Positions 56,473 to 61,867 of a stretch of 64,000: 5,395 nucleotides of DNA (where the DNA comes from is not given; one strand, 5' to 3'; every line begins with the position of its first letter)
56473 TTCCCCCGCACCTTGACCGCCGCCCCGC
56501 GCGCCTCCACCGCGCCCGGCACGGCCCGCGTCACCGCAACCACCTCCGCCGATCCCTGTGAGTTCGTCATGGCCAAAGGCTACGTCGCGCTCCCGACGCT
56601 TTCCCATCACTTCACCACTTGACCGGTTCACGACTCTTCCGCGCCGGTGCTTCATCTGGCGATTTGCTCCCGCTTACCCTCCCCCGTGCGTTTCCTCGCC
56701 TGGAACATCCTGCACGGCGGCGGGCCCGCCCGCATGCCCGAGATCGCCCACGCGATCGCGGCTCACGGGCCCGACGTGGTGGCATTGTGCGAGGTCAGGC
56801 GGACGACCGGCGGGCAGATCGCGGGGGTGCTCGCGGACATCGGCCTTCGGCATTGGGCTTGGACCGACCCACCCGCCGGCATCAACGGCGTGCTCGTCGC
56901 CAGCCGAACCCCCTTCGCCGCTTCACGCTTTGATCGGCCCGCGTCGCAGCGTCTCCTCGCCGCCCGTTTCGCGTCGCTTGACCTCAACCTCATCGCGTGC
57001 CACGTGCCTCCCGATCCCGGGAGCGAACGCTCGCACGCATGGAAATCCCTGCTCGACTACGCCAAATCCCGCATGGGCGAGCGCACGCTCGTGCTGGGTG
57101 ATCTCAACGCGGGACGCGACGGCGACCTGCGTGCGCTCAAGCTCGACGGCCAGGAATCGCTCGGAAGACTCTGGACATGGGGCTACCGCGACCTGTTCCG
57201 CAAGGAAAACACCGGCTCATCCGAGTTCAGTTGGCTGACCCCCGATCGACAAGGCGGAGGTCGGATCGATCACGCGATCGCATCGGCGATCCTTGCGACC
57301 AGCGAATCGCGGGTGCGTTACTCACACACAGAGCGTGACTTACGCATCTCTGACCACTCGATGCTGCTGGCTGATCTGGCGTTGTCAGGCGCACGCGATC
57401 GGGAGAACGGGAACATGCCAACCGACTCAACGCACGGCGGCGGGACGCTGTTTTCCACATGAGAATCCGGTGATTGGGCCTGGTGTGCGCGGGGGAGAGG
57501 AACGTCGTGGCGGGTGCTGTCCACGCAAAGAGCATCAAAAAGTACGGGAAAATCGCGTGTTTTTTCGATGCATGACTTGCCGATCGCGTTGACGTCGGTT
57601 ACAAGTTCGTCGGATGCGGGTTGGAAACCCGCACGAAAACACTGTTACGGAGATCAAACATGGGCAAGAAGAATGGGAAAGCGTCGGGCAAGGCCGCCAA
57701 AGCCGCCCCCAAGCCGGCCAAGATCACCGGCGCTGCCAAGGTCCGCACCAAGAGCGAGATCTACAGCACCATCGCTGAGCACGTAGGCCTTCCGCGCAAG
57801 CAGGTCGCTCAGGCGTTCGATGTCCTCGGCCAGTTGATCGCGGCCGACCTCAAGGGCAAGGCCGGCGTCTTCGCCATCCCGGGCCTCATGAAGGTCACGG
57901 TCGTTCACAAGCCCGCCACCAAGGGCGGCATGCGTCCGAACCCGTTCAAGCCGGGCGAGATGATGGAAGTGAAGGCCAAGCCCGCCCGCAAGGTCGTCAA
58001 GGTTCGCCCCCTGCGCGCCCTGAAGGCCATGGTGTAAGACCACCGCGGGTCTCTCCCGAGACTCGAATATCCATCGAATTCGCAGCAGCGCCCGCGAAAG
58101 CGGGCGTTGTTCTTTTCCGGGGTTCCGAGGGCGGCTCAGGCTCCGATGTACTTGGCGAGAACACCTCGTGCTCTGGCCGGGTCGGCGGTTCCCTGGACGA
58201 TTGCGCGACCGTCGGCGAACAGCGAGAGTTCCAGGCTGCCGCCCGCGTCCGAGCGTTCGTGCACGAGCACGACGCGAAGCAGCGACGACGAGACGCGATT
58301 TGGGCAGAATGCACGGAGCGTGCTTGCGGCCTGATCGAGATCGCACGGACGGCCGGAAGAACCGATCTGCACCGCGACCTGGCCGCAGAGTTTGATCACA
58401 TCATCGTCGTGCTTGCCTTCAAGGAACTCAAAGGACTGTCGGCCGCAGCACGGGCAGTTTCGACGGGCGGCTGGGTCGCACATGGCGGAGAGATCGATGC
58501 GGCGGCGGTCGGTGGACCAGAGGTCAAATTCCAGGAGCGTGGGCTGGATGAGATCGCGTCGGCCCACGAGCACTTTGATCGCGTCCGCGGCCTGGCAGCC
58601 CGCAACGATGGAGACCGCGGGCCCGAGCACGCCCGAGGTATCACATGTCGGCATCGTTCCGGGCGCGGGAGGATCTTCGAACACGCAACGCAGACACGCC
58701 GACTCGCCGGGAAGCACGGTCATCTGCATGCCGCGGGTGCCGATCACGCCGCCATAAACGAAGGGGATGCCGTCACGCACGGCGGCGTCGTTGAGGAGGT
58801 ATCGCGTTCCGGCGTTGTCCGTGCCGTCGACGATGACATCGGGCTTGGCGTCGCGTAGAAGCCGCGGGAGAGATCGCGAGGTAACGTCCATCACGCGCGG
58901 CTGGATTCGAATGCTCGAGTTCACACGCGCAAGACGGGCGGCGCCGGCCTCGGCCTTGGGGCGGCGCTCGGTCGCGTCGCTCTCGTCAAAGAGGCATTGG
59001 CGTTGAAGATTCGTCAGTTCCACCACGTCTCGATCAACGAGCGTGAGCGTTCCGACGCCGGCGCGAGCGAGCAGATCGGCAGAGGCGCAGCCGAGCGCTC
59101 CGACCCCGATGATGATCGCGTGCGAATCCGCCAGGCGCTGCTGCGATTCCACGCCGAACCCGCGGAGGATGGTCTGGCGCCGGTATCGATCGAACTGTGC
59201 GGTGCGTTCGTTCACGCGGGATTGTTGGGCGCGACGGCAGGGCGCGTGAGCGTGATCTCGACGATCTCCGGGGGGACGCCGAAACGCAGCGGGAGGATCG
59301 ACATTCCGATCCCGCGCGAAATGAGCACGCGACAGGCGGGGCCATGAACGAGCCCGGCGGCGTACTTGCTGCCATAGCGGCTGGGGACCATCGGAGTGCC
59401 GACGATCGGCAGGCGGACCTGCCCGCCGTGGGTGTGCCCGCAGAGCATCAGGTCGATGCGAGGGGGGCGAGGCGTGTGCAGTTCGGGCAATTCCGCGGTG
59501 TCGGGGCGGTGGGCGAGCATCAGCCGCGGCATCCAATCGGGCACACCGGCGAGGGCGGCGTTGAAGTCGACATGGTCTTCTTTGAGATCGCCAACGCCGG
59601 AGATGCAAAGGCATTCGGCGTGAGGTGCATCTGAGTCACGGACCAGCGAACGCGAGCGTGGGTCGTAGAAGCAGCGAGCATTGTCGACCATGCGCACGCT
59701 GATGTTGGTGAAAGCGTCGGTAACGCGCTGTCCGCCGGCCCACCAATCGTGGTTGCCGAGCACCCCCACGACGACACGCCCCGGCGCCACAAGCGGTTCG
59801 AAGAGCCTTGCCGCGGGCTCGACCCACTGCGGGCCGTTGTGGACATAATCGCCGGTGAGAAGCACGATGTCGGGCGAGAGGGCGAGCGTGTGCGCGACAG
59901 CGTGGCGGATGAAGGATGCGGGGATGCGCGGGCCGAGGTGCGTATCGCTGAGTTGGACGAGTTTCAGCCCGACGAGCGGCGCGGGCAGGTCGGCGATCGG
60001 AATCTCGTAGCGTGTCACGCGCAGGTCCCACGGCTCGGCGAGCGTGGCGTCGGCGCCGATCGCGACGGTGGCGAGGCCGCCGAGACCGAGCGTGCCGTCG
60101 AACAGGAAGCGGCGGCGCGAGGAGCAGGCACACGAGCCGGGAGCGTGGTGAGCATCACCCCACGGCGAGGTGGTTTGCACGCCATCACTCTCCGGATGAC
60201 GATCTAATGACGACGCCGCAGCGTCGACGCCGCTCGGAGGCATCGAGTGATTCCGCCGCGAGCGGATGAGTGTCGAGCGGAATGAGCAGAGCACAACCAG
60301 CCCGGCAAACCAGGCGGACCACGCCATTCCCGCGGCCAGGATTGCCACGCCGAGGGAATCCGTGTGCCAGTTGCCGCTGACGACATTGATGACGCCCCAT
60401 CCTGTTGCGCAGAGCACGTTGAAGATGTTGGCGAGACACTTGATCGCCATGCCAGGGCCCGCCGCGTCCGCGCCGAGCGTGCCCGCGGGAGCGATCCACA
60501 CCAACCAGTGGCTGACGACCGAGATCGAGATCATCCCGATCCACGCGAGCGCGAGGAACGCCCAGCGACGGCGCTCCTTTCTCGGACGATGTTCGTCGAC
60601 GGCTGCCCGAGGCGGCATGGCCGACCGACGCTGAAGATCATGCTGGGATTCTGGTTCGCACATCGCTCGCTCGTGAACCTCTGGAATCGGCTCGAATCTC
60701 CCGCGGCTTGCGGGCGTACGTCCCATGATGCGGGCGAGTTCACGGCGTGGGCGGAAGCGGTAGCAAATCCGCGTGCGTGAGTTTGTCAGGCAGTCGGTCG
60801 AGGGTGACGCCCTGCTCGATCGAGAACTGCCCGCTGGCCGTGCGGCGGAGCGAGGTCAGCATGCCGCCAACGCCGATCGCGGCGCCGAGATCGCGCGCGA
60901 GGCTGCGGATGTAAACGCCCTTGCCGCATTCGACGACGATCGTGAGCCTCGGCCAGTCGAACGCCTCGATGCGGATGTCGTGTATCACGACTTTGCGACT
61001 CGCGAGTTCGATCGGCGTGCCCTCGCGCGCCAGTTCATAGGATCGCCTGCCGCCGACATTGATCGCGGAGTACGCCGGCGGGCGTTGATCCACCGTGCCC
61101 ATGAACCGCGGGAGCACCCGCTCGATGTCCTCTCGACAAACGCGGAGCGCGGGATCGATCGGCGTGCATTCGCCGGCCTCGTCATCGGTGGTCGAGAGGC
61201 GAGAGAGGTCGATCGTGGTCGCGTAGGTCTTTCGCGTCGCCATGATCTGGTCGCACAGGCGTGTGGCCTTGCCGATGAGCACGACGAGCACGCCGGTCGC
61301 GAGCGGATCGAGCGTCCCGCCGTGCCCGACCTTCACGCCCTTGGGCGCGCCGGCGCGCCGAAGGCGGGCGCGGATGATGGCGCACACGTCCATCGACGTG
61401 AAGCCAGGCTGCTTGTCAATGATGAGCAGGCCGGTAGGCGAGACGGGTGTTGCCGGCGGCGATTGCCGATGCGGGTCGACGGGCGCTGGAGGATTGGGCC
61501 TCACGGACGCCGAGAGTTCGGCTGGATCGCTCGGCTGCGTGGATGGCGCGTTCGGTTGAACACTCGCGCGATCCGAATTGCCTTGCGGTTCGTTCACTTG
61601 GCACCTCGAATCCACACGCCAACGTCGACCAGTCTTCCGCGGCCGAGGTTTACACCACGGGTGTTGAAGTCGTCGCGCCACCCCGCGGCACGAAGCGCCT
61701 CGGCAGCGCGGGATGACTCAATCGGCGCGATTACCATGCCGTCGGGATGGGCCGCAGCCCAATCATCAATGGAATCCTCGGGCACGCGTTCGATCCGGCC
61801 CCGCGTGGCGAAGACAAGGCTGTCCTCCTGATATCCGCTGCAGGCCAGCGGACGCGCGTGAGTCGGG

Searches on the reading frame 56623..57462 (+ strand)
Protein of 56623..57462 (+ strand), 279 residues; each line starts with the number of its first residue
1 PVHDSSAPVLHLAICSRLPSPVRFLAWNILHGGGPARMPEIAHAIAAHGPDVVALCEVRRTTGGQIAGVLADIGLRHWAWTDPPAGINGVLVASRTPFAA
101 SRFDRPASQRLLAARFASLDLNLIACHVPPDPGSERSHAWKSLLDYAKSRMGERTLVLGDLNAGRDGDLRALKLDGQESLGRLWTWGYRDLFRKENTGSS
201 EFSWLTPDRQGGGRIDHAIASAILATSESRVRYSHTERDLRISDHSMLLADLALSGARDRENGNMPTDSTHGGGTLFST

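Call 79: search_protein_families(library=pfam, proteins=[window:56623-57462:+], max_evalue=0.001)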
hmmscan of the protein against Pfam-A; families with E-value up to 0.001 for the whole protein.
window:56623-57462:+ (279 aa): 1 family
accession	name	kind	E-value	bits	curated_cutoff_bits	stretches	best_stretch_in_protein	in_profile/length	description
PF03372.29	Exo_endo_phos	-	5e-18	66.1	24.5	1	26-245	2-225/225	Endonuclease/Exonuclease/phosphatase family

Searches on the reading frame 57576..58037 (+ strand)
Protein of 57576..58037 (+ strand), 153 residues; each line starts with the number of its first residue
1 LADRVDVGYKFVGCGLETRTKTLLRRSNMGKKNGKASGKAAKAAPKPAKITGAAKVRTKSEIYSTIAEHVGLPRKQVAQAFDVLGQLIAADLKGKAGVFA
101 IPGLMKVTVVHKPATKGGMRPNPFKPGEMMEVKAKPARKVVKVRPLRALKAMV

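Call 79: search_protein_families(library=pfam, proteins=[window:57576-58037:+], max_evalue=0.001)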
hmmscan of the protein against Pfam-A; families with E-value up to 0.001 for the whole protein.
window:57576-58037:+ (153 aa): 1 family
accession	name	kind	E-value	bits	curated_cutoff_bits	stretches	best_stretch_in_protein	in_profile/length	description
PF00216.26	Bac_DNA_binding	-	5.2e-10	39.9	22.4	1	58-153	2-89/90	Bacterial DNA-binding protein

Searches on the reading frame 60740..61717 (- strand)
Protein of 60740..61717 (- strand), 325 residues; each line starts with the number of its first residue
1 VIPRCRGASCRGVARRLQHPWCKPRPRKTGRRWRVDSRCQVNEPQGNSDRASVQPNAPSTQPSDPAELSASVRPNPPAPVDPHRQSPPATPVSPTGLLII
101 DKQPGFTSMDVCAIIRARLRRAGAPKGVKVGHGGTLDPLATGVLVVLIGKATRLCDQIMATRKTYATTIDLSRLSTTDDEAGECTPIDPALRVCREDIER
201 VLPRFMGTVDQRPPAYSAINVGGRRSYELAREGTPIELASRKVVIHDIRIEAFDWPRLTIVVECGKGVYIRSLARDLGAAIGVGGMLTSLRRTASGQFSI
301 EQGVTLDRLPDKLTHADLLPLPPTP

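Call 79: search_protein_families(library=pfam, proteins=[window:60740-61717:-], max_evalue=0.001)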
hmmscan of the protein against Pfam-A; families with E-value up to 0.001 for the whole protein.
window:60740-61717:- (325 aa): 2 families
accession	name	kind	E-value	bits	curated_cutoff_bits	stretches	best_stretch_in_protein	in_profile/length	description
PF01509.24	TruB_N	-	6.5e-46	156.8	27.3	1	128-270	7-149/149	TruB family pseudouridylate synthase (N terminal domain)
PF16198.10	TruB_C_2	-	5.5e-10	39.7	29.3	1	271-313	1-43/66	tRNA pseudouridylate synthase B C-terminal domain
